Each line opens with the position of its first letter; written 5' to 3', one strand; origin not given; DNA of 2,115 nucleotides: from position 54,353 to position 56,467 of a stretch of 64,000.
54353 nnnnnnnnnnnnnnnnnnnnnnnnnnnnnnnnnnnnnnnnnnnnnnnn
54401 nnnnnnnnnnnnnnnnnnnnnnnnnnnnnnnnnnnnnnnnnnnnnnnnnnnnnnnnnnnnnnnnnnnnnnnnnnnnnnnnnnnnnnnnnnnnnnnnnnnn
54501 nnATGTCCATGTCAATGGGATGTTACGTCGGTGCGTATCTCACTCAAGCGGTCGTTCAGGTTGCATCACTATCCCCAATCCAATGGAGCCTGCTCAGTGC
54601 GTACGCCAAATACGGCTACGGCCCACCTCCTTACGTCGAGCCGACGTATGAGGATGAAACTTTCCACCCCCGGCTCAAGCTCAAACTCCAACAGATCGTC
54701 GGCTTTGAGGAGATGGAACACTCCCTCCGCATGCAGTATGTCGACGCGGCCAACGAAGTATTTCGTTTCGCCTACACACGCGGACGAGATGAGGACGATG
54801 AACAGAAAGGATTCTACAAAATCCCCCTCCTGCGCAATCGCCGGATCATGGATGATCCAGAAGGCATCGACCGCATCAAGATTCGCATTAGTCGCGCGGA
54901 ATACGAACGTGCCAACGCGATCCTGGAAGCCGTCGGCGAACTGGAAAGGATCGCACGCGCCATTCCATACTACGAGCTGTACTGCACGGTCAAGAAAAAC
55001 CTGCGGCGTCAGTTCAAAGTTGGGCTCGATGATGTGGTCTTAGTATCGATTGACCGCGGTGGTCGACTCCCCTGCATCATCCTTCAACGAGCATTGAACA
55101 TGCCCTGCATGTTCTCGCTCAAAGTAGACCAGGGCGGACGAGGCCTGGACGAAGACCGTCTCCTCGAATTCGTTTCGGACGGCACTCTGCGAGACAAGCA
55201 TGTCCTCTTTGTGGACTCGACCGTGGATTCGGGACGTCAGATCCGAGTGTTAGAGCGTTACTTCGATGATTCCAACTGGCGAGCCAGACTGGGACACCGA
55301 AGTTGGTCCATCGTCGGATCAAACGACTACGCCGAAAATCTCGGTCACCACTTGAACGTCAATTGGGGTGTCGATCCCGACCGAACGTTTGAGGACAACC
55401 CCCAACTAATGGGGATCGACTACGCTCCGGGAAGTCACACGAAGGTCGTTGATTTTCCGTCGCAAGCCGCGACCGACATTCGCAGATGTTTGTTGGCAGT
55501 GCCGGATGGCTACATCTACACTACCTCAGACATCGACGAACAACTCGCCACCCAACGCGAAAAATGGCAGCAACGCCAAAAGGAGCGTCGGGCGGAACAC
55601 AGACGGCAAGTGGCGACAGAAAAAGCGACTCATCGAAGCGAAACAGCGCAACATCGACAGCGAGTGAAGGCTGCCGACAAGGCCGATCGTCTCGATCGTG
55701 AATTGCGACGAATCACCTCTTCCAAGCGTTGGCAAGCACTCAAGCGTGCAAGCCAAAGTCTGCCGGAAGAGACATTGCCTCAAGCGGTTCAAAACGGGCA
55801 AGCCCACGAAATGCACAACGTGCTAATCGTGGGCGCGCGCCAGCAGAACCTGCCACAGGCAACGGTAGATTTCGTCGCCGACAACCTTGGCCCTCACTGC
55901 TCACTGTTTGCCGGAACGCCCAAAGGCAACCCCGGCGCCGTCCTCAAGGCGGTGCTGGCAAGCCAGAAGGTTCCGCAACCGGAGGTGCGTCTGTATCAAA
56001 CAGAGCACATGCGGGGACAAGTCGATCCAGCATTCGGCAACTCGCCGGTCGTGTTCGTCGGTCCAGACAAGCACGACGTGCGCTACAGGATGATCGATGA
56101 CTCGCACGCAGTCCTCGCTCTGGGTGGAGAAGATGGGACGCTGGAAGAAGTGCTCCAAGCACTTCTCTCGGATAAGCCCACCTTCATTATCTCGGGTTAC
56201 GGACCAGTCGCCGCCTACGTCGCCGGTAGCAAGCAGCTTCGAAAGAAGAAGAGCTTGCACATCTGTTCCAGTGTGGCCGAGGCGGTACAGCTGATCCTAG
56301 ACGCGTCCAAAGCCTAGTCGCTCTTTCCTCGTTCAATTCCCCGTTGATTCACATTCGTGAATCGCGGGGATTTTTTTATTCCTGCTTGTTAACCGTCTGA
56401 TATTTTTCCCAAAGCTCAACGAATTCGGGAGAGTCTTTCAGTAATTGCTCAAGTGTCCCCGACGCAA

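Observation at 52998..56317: Divergent gene pair encoding a PRTase-LOG/SLOG fusion protein and an unknown partner, with SD-bearing, GC-rich, non-native signature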

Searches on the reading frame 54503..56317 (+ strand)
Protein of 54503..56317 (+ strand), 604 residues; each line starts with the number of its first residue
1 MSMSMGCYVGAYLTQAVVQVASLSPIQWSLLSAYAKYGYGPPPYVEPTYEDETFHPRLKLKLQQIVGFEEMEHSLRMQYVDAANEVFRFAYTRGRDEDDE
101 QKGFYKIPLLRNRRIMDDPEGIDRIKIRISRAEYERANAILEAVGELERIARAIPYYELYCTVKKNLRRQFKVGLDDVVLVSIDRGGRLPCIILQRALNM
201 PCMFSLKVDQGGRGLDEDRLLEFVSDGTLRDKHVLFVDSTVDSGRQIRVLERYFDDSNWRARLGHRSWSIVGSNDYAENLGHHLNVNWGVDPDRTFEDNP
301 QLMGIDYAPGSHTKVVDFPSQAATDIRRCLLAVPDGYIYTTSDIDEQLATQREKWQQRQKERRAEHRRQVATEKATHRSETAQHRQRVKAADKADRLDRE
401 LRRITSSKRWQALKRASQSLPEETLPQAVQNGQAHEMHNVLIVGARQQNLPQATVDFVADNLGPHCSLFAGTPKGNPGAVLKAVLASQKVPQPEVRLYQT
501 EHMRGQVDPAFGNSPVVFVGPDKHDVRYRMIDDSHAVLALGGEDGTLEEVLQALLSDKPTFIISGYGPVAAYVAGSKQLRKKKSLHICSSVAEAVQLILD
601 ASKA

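Call 3: search_protein_families(library=pfam, proteins=[window:54503-56317:+], max_evalue=1)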
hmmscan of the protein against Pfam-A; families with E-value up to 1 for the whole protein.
window:54503-56317:+ (604 aa): 6 families
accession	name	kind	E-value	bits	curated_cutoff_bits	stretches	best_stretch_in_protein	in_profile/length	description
PF18163.6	LD_cluster2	-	0.0005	20.2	25.3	1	526-576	142-200/264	SLOG cluster2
PF18306.6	LDcluster4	-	0.0026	17.8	26.3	1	530-594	90-150/151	SLOG cluster4 family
PF18171.6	LSDAT_prok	-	0.0029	17.3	25.4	1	534-585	124-174/195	SLOG in TRPM, prokaryote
PF00156.33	Pribosyltran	-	0.0076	16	26.3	1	173-248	26-104/158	Phosphoribosyl transferase domain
PF00781.29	DAGK_cat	-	0.14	12.2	23.6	1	532-559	52-82/125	Diacylglycerol kinase catalytic domain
PF03641.19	Lysine_decarbox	-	0.17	12.5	27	1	527-554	46-73/131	Possible lysine decarboxylase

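Call 4: search_protein_families(library=padloc, proteins=[window:54503-56317:+], max_evalue=1)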
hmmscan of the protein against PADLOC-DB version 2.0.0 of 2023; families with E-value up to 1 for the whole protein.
window:54503-56317:+ (604 aa): 0 families

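Call 5: search_solved_structures(query=window:54503-56317:+, max_evalue=10, show_alignments=2)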
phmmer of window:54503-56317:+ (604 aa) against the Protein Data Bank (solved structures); distinct sequences matched with E-value up to 10: 6.
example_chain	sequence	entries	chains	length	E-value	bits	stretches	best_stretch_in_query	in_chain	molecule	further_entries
1vdm_A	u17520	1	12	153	0.011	17.5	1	177-250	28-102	purine phosphoribosyltransferase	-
4trb_A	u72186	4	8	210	0.037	15.8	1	168-256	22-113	Purine phosphoribosyltransferase (GpT-1)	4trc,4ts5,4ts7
1rcu_A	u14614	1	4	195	0.16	13.7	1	521-598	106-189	conserved hypothetical protein VT76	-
4rht_A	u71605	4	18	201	0.49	12.1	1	175-261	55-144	Hypoxanthine-guanine phosphoribosyltransferase Hpt | Hypoxanthine-guanine phosphoribosyltransferase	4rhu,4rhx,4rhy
5knp_A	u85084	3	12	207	0.53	12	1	175-261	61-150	Hypoxanthine-guanine phosphoribosyltransferase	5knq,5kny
4hwg_A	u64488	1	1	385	1.1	10.9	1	54-144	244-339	UDP-N-acetylglucosamine 2-epimerase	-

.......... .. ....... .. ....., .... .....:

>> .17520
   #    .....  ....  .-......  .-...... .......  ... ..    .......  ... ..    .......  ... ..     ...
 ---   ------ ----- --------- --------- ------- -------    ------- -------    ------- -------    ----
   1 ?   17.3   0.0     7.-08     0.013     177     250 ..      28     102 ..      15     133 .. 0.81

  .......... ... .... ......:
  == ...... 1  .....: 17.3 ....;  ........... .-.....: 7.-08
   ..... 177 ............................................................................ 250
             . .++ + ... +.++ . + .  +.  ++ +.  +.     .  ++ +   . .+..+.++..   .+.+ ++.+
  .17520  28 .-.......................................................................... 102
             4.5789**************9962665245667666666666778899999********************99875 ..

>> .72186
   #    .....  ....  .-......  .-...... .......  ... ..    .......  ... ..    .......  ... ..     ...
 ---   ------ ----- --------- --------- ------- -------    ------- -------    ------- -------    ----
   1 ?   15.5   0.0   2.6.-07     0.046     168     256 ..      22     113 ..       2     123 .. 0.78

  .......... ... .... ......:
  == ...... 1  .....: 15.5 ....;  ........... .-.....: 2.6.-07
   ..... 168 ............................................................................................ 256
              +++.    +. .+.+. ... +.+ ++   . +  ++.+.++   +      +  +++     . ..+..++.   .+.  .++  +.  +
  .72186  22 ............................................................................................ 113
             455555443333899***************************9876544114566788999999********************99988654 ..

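Call 7: search_protein_families(library=ncbifam, proteins=[window:54503-56317:+], max_evalue=1)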
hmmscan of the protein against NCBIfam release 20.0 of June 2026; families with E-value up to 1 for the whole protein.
window:54503-56317:+ (604 aa): 4 families
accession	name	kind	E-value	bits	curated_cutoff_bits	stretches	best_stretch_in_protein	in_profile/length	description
TIGR00725.1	TIGR00725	hypoth_equivalog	0.001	18.6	106.9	1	530-571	88-129/159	TIGR00725 family protein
TIGR01203.1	HGPRTase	equivalog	0.03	14.1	150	1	178-256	29-110/167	hypoxanthine phosphoribosyltransferase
NF006613.0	PRK09177.1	equivalog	0.042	13.4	138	1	180-252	37-107/159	xanthine phosphoribosyltransferase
NF005911.0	PRK07899.1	equivalog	0.88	8.2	691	1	333-414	395-479/486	30S ribosomal protein S1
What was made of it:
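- On SLOG superfamily (Pfam SLOG cluster 4, PF18306; TIGR00725): PF18306 gives 17.8 bits against 26.3, and TIGR00725 gives 18.6 against 106.9, for the window protein (calls 3, 7).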

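Call 8: find_homologous_proteins(query=window:54503-56317:+, max_evalue=0.001)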
Query window:54503-56317:+ (604 aa): 139 proteins with E <= 0.001 among 8000 candidates; the best 120 are listed.
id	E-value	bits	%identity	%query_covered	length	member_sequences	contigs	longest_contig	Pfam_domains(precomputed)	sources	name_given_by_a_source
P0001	0.0e+0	1382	100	100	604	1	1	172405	-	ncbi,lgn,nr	ncbi:MAG: hypothetical protein Q7S57_02030 [bacterium]|nr:hypothetical protein [bacterium]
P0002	2.7e-268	910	66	100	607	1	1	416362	-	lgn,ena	-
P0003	7.6e-267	905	66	98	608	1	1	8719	-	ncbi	-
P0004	7.1e-264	895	66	100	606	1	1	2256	PF18306.7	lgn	-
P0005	1.1e-262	891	66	100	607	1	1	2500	-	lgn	-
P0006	5.7e-261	885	65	98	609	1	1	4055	-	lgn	-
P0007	1.7e-260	884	67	96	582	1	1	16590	-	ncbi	-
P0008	6.6e-260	882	65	100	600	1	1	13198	-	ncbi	-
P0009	1.1e-254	865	64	97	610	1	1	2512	-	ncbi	-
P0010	6.1e-235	799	61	100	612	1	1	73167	-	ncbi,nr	ncbi:MAG: hypothetical protein Q7T01_01390 [bacterium]|nr:hypothetical protein [bacterium]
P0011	1.2e-233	795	60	100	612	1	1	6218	-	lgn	-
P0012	4.0e-233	793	61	98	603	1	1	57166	-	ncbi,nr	ncbi:MAG: hypothetical protein Q7S96_04380 [bacterium]|nr:hypothetical protein [bacterium]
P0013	9.4e-233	792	60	97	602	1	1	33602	-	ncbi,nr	ncbi:hypothetical protein HY635_00255 [Candidatus Uhrbacteria bacterium]|nr:hypothetical protein [Ca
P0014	5.4e-232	790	60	100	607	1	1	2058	-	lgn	-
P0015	5.9e-231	786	60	100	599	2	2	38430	-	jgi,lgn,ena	-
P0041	2.5e-197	675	54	97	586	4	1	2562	PF18306.7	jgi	-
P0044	1.6e-194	666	53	99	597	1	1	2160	PF00156.34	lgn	-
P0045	5.6e-193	661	55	96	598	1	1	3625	PF00156.34,PF18306.7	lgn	-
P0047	9.2e-192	657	52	100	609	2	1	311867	-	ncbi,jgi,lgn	-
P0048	2.6e-191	655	52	99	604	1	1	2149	PF00156.34,PF18306.7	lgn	-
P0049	3.9e-191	655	54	97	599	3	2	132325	PF18306.7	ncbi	ncbi:MAG: hypothetical protein WC641_02845 [Patescibacteria group bacterium]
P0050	8.4e-190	650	54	96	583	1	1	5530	PF18163.7,PF18306.7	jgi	jgi:hypoxanthine phosphoribosyltransferase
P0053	2.0e-179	616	51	100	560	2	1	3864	PF00156.34,PF18306.7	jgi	jgi:hypoxanthine phosphoribosyltransferase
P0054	2.3e-178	613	49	100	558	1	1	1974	PF00156.34,PF18306.7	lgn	-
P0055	3.0e-177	609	50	100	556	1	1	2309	PF00156.34,PF18306.7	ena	-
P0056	8.8e-175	601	48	100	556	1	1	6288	PF00156.34,PF18306.7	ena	-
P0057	4.9e-174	598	48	100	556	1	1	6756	PF00156.34,PF18306.7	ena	-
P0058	8.0e-174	598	48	100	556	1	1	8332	PF00156.34,PF18306.7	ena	-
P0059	7.6e-173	594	48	100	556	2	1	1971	PF00156.34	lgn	-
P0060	2.0e-172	593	50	97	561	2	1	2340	PF00156.34,PF18306.7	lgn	-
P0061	4.3e-171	589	48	100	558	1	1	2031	PF00156.34,PF18306.7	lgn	-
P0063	1.0e-167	577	49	96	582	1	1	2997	PF18306.7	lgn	-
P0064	1.1e-164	567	50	87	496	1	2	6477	PF18306.7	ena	-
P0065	3.2e-162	559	47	98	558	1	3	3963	PF00156.34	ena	-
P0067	4.3e-159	549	46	98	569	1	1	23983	PF00156.34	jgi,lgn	-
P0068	7.2e-156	538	48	97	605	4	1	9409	PF18306.7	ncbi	-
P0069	1.0e-155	538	47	100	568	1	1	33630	PF18306.7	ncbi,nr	ncbi:MAG: hypothetical protein NTZ49_00330 [Candidatus Parcubacteria bacterium]|nr:hypothetical prot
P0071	2.6e-153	530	46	99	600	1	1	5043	PF18306.7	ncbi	-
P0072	8.0e-153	528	48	97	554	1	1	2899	PF00156.34,PF18306.7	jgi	-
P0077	1.9e-136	474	42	99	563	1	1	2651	PF18306.7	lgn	-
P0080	1.8e-132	461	40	100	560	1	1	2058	PF00156.34,PF18306.7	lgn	-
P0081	2.5e-131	457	46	77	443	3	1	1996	PF00156.34,PF18306.7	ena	-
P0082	6.0e-128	446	60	57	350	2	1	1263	PF18306.7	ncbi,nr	ncbi:MAG: hypothetical protein Q8R16_05085, partial [bacterium]|nr:hypothetical protein [bacterium]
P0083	1.4e-116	409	40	96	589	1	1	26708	PF18163.7,PF18306.7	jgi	jgi:hypoxanthine phosphoribosyltransferase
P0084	6.0e-116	406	40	98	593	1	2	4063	PF18306.7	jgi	-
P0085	2.9e-114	401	38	99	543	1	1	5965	PF18306.7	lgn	-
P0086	3.9e-114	400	38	99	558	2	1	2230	PF18306.7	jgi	-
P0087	4.7e-113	397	38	96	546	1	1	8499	PF18306.7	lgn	-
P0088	6.1e-113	397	38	99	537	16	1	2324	PF18306.7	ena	-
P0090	1.7e-111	392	39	100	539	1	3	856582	PF18306.7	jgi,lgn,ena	jgi:hypoxanthine phosphoribosyltransferase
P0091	1.8e-111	392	38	99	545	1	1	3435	PF18306.7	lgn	-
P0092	2.5e-111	391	38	100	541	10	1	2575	PF18306.7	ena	-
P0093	2.2e-110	388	38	99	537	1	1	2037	PF18306.7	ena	-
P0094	2.3e-110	388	40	99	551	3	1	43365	PF18306.7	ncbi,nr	ncbi:hypothetical protein COU76_03030 [Candidatus Peregrinibacteria bacterium CG10_big_fil_rev_8_21_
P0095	1.7e-107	379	37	99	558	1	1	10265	PF18306.7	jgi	-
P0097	6.8e-105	370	37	99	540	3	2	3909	PF18306.7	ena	-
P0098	2.5e-104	368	37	100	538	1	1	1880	PF18306.7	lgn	-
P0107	3.4e-102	361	38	98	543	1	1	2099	PF18306.7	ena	-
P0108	6.3e-102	360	35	98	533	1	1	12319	PF18306.7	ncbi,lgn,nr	ncbi:MAG: hypothetical protein Q7R96_05050 [Nanoarchaeota archaeon]|nr:hypothetical protein [Nanoarc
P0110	2.3e-101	358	37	99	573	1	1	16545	PF00156.34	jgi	jgi:hypoxanthine phosphoribosyltransferase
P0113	8.2e-100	353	35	99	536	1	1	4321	PF18306.7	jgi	-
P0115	5.3e-97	344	36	99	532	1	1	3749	PF18306.7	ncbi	-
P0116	1.4e-96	343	36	97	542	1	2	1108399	-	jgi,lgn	jgi:hypoxanthine phosphoribosyltransferase/predicted Rossmann-fold nucleotide-binding protein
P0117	8.3e-95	337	35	98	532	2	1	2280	PF18306.7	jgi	jgi:hypoxanthine phosphoribosyltransferase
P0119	5.9e-91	324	35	87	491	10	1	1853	PF18306.7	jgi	jgi:hypoxanthine phosphoribosyltransferase/predicted Rossmann-fold nucleotide-binding protein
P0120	9.7e-91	323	40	62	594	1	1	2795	PF18306.7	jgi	jgi:hypoxanthine phosphoribosyltransferase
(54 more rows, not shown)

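Call 12: find_encoding_contigs(protein=P0002, flank=6000, max_places=2)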
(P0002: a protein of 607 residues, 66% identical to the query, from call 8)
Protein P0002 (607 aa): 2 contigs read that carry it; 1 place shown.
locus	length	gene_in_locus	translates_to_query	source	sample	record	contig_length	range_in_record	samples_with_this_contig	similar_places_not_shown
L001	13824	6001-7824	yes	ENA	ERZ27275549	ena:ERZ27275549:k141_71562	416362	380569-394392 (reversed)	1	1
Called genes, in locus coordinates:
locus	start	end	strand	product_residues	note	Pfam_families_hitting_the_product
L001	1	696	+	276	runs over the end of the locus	-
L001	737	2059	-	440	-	PF01210:NAD_Gly3P_dh_N (faint), PF03446:NAD_binding_2 (weak), PF03721:UDPG_MGDP_dh_N, PF03807:F420_oxidored (faint), PF00984:UDPG_MGDP_dh, PF03720:UDPG_MGDP_dh_C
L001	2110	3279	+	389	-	PF07690:MFS_1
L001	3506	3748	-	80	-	-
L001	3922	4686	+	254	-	PF00142:Fer4_NifH (faint), PF01656:CbiA, PF02374:ArsA_ATPase (weak), PF06564:CBP_BcsQ, PF09140:MipZ, PF10609:ParA (weak), PF13614:AAA_31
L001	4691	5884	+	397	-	PF02195:ParB_N, PF17762:HTH_ParB, PF01381:HTH_3 (faint)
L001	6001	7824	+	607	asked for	-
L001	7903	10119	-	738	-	PF01751:Toprim, PF01131:Topoisom_bac, PF01396:Zn_ribbon_Top1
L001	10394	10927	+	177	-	-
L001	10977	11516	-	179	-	-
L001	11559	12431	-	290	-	PF02481:DNA_processg_A, PF17782:WHD_DprA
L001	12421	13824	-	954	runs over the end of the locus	PF17757:UvrB_inter (weak), PF02559:CarD_TRCF_RID, PF04851:ResIII, PF00270:DEAD, PF13401:AAA_22 (weak), PF22590:Cas3-like_C_2 (faint), PF00271:Helicase_C, PF03461:TRCF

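Call 13: find_encoding_contigs(protein=P0047, flank=6000, max_places=2)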
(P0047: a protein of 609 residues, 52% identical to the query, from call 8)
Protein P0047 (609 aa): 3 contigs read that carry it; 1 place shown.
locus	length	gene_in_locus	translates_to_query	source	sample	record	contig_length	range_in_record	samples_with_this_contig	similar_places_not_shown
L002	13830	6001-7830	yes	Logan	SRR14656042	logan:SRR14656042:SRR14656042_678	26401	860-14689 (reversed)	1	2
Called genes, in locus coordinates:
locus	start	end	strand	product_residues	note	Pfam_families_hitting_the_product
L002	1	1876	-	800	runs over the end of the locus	PF02412:TSP_3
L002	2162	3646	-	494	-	PF11617:Cu-binding_MopE (weak)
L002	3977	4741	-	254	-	PF01978:TrmB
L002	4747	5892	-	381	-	PF13439:Glyco_transf_4, PF20706:GT4-conflict, PF00534:Glycos_transf_1, PF13692:Glyco_trans_1_4, PF13524:Glyco_trans_1_2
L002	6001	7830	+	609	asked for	-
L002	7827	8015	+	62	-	-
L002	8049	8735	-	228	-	-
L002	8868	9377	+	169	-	-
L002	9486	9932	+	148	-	-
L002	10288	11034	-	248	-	PF12705:PDDEXK_1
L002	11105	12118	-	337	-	-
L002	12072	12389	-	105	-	PF00076:RRM_1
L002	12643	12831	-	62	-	-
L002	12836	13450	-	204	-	-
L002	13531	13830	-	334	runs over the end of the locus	PF06723:MreB_Mbl, PF00022:Actin (weak), PF00012:HSP70, PF06277:EutA (weak), PF14450:FtsA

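Call 14: find_encoding_contigs(protein=P0090, flank=6000, max_places=2)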
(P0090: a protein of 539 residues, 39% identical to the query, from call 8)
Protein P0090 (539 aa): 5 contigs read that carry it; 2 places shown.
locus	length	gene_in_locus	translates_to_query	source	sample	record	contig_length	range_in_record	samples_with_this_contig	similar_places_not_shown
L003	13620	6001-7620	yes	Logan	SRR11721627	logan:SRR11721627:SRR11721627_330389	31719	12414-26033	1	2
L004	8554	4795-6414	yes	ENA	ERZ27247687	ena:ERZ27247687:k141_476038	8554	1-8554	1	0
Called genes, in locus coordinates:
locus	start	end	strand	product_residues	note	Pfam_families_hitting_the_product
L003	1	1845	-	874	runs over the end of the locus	PF00690:Cation_ATPase_N, PF00122:E1-E2_ATPase, PF00702:Hydrolase, PF13246:Cation_ATPase, PF12710:HAD (weak), PF00689:Cation_ATPase_C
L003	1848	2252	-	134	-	-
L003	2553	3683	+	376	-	PF13353:Fer4_12 (faint), PF04055:Radical_SAM, PF26257:DUF8061 (weak)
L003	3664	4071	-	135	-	-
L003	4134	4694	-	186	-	-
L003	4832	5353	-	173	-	-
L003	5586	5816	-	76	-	-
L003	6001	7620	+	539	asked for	PF18306:LDcluster4 (weak)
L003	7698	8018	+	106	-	-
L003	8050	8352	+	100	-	-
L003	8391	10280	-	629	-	PF17214:KH_TffA, PF00753:Lactamase_B, PF16661:Lactamase_B_6, PF23023:Anti-Pycsar_Apyc1 (weak), PF12706:Lactamase_B_2, PF10996:Beta-Casp, PF07521:RMMBL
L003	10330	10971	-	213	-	PF00227:Proteasome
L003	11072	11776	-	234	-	PF04402:SIMPL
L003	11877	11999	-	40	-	-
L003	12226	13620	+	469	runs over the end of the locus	PF01022:HTH_5 (faint)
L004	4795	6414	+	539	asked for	PF18306:LDcluster4 (weak)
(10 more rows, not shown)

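Call 15: find_encoding_contigs(protein=P0116, flank=6000, max_places=2)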
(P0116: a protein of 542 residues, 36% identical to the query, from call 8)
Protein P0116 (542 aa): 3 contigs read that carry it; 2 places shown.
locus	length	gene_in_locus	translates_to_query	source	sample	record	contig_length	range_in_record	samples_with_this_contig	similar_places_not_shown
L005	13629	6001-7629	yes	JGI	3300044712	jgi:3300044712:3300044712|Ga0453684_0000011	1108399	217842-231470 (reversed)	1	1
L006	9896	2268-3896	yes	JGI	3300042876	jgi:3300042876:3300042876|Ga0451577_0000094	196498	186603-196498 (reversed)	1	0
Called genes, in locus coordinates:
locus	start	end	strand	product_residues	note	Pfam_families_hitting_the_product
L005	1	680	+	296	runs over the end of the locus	PF01297:ZnuA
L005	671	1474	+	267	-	PF00005:ABC_tran, PF13304:AAA_21 (faint)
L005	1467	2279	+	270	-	PF00950:ABC-3, PF01032:FecCD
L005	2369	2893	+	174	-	-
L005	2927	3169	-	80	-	PF13192:Thioredoxin_3 (weak), PF00462:Glutaredoxin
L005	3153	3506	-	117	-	PF03551:PadR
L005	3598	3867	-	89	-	-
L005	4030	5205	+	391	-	-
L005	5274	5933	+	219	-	PF20334:DUF6629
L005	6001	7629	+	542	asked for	-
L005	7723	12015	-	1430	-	-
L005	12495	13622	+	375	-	PF13439:Glyco_transf_4, PF00534:Glycos_transf_1, PF13692:Glyco_trans_1_4, PF13524:Glyco_trans_1_2 (weak), PF20706:GT4-conflict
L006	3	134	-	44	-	?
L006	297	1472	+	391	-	-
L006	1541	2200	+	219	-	PF20334:DUF6629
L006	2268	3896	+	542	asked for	-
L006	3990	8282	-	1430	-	-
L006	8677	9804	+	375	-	PF13439:Glyco_transf_4, PF00534:Glycos_transf_1, PF13692:Glyco_trans_1_4, PF13524:Glyco_trans_1_2 (weak), PF20706:GT4-conflict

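Call 23: search_solved_structures(query=A1, max_evalue=1, show_alignments=0)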
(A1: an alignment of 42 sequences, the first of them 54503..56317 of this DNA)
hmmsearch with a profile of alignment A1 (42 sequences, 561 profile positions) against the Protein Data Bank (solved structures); distinct sequences matched with E-value up to 1: 18.
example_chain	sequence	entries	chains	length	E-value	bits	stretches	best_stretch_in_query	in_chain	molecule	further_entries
1rcu_A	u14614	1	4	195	1.6e-05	26.6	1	483-558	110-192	conserved hypothetical protein VT76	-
4trb_A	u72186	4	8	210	9.9e-05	24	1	151-241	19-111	Purine phosphoribosyltransferase (GpT-1)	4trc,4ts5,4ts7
1vdm_A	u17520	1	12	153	0.00018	23.1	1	163-238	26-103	purine phosphoribosyltransferase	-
6y01_AAA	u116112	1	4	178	0.0025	19.3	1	483-521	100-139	p450 cytochrome, putative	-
4z1o_A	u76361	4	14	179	0.013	17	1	166-240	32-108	Phosphoribosyltransferase | Purine phosphoribosyltransferase (GpT-2)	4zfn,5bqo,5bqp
5xtk_A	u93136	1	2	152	0.048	15.1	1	167-243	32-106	Xanthine phosphoribosyltransferase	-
6kp5_A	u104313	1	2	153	0.049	15.1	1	167-243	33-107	Xanthine phosphoribosyltransferase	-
6kqc_A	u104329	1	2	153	0.049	15.1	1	167-243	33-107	Xanthine phosphoribosyltransferase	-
7w2i_B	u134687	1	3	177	0.17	13.3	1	477-526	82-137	Cytokinin riboside 5'-monophosphate phosphoribohydrolase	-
3qua_A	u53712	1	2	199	0.17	13.3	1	471-526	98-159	Putative uncharacterized protein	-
1a95_A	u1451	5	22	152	0.18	13.2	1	167-242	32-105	XANTHINE-GUANINE PHOSPHORIBOSYLTRANSFERASE | Xanthine phosphoribosyltransferase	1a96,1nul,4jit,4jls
1a97_A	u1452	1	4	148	0.18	13.2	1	167-242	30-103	XANTHINE-GUANINE PHOSPHORIBOSYLTRANSFERASE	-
7w2i_A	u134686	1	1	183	0.18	13.2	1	477-526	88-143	Cytokinin riboside 5'-monophosphate phosphoribohydrolase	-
1a98_A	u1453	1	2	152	0.2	13.1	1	167-242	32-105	XANTHINE-GUANINE PHOSPHORIBOSYLTRANSFERASE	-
2a33_A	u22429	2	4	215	0.25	12.7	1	433-509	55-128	hypothetical protein | Uncharacterized protein At2g37210/T2N18.3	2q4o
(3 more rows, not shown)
